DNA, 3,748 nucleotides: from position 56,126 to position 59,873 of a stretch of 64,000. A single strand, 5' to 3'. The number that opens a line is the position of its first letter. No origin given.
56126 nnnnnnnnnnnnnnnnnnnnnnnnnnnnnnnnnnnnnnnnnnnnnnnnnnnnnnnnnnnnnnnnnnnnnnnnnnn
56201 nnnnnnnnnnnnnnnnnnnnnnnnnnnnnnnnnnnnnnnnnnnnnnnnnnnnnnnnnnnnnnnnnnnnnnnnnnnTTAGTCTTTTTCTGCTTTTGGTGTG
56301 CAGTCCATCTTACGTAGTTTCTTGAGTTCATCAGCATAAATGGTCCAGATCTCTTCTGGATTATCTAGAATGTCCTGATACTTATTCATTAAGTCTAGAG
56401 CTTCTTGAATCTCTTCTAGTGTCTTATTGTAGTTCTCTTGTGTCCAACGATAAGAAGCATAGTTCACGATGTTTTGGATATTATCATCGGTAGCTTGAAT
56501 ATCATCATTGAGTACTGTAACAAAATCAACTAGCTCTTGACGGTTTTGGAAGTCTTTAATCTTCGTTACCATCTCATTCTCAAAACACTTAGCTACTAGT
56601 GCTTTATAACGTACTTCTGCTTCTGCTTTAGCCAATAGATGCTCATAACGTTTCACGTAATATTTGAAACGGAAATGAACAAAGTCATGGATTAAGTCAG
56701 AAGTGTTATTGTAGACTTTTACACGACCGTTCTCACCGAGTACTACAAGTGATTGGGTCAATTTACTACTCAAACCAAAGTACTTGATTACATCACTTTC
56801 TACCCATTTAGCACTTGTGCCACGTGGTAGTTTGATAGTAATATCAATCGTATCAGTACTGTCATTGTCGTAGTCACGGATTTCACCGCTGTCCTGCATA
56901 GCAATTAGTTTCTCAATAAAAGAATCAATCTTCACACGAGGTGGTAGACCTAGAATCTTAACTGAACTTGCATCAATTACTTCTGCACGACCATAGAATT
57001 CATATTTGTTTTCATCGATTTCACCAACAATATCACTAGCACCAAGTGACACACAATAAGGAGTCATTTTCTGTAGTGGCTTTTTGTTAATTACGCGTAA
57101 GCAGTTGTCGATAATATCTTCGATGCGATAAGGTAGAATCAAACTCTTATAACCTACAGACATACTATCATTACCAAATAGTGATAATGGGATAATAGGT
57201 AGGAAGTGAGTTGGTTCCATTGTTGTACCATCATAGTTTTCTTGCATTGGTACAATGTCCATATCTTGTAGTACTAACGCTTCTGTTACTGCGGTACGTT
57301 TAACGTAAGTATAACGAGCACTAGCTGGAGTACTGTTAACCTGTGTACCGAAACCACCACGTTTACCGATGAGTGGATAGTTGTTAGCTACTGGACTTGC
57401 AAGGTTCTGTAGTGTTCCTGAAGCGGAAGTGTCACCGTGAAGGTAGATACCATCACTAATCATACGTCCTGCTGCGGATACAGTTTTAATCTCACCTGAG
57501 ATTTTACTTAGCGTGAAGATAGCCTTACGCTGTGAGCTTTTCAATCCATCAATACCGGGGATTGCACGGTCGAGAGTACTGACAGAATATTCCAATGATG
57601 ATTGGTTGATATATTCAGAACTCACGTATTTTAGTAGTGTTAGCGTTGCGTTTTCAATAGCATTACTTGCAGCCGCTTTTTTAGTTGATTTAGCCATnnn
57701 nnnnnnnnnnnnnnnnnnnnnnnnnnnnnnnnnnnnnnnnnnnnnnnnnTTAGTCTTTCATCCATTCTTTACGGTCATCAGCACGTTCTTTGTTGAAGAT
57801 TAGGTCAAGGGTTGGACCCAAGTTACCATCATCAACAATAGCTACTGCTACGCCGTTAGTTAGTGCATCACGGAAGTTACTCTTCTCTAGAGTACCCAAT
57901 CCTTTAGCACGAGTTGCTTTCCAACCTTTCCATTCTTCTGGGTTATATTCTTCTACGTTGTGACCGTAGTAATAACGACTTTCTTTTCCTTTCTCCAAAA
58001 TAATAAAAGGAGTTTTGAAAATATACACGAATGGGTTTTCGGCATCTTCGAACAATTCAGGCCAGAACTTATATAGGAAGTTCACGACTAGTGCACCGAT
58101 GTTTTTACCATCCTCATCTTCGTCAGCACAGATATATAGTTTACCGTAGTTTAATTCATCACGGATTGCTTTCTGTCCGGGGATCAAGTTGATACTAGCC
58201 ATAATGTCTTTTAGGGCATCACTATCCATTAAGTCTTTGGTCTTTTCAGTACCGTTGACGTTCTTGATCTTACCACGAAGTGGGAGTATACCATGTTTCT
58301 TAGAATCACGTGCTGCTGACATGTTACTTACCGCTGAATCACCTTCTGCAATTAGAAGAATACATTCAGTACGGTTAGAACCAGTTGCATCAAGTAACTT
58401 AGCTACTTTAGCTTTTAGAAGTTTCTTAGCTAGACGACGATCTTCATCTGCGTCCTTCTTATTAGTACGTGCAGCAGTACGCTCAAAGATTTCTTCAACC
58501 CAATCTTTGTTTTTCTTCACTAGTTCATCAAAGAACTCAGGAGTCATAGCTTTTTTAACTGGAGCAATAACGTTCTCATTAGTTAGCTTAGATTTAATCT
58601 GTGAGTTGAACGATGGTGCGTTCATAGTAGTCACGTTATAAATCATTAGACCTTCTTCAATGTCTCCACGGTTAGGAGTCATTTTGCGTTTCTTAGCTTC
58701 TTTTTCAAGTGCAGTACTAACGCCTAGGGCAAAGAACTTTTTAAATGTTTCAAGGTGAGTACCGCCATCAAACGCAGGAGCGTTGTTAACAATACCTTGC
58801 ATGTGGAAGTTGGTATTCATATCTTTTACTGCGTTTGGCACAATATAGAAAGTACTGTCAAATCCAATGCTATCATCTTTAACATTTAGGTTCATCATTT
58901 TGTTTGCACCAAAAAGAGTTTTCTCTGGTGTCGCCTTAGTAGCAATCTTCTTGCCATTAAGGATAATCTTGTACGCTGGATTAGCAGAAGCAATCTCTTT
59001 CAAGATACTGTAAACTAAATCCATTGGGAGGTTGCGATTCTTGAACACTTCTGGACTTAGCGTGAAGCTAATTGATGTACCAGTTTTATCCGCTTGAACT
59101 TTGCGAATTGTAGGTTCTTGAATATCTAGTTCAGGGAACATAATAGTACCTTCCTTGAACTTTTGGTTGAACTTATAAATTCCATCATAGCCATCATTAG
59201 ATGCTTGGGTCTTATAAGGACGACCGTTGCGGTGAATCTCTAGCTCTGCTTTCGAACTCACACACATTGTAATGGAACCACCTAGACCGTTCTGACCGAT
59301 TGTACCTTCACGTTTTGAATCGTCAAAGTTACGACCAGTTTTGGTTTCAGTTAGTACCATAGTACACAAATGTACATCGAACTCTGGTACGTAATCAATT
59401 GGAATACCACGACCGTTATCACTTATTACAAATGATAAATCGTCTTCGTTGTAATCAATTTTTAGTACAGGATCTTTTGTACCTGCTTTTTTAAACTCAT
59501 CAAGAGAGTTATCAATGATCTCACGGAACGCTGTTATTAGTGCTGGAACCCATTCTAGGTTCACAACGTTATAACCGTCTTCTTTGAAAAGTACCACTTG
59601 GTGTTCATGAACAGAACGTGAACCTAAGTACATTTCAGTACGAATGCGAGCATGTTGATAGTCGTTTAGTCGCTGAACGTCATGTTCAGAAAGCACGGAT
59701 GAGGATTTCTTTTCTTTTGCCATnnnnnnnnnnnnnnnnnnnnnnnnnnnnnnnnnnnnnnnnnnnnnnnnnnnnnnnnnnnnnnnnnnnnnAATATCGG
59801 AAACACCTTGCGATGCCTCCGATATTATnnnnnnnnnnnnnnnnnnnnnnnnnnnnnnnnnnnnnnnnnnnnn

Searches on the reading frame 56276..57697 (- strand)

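Call 7: search_protein_families(library=pfam, proteins=[window:56276-57697:-], max_evalue=1)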
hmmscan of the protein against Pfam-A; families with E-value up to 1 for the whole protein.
window:56276-57697:- (473 aa): 5 families
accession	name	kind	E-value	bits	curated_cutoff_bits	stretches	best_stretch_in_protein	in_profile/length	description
PF00521.26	DNA_topoisoIV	-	5.2e-64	217.1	31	1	44-459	1-432/432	DNA gyrase/topoisomerase IV, subunit A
PF24110.1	DUF7385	-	0.074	13.2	28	0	312-334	4-26/72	Family of unknown function (DUF7385)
PF02765.23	POT1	-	0.11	12.8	29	1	334-440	45-139/140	Telomeric single stranded DNA binding POT1/CDC13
PF06303.17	MatP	-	0.15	13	27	1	355-412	5-62/84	MatP N-terminal domain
PF13292.11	DXP_synthase_N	-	0.21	11.3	21.2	1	390-443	162-217/274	1-deoxy-D-xylulose-5-phosphate synthase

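Call 8: search_protein_families(library=phrogs, proteins=[window:56276-57697:-], max_evalue=0.01)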
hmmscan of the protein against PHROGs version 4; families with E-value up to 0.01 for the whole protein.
window:56276-57697:- (473 aa): 2 families
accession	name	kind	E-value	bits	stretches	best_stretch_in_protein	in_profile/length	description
phrog_551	-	DNA, RNA and nucleotide metabolism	1.9e-133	447.5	1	18-471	4-459/701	DNA topoisomerase II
phrog_28877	-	DNA, RNA and nucleotide metabolism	2.4e-13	49.6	1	25-346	687-1032/1441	DNA topoisomerase II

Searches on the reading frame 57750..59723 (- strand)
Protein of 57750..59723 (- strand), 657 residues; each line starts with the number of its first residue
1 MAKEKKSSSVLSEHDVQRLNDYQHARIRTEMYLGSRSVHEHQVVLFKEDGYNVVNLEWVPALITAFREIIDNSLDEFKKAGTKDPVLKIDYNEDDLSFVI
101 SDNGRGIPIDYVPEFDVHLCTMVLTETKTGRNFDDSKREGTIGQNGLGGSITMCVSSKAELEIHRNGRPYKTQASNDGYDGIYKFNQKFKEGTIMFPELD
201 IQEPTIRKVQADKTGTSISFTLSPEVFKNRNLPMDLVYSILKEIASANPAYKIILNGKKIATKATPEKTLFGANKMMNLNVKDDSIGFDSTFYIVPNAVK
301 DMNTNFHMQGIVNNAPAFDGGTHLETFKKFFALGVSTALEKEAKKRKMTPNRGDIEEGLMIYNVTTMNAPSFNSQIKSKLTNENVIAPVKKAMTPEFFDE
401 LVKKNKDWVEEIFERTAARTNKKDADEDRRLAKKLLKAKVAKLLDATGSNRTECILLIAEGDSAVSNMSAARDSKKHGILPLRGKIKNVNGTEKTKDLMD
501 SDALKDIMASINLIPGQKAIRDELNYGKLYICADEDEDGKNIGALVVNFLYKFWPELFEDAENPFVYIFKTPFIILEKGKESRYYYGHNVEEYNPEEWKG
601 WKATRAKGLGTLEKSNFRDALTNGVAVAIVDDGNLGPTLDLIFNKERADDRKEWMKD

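Call 7: search_protein_families(library=pfam, proteins=[window:57750-59723:-], max_evalue=1)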
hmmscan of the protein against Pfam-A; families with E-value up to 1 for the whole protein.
window:57750-59723:- (657 aa): 6 families
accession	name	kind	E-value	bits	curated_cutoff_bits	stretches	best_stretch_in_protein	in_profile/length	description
PF00204.31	DNA_gyraseB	-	1.9e-16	60.4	27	1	307-428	47-169/173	DNA gyrase B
PF01751.28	Toprim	-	6.1e-09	36.4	23.1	1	456-557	2-83/96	Toprim domain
PF02518.31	HATPase_c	-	1.3e-08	35.7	26.4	1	61-165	5-93/111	Histidine kinase-, DNA gyrase B-, and HSP90-like ATPase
PF16898.10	TOPRIM_C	-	8.2e-07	29.7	29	1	569-656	1-95/128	C-terminal associated domain of TOPRIM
PF13589.12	HATPase_c_3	-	0.0017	18.9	25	1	64-170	5-99/137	Histidine kinase-, DNA gyrase B-, and HSP90-like ATPase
PF18829.7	Importin_rep_6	-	0.042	14.6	23.9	1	391-432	19-61/110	Importin repeat 6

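Call 8: search_protein_families(library=phrogs, proteins=[window:57750-59723:-], max_evalue=0.01)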
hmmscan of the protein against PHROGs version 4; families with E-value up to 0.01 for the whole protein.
window:57750-59723:- (657 aa): 4 families
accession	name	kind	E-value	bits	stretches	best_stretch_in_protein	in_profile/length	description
phrog_543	-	DNA, RNA and nucleotide metabolism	5.3e-181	604.2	1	3-656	15-637/661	DNA topoisomerase II large subunit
phrog_7229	-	DNA, RNA and nucleotide metabolism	4.2e-25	89.5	1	497-656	8-163/172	DNA topoisomerase II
phrog_28877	-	DNA, RNA and nucleotide metabolism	1.2e-20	73.8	2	309-615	296-621/1441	DNA topoisomerase II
phrog_2979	-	lysis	0.01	15.5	0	64-111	46-92/846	RIIA lysis inhibitor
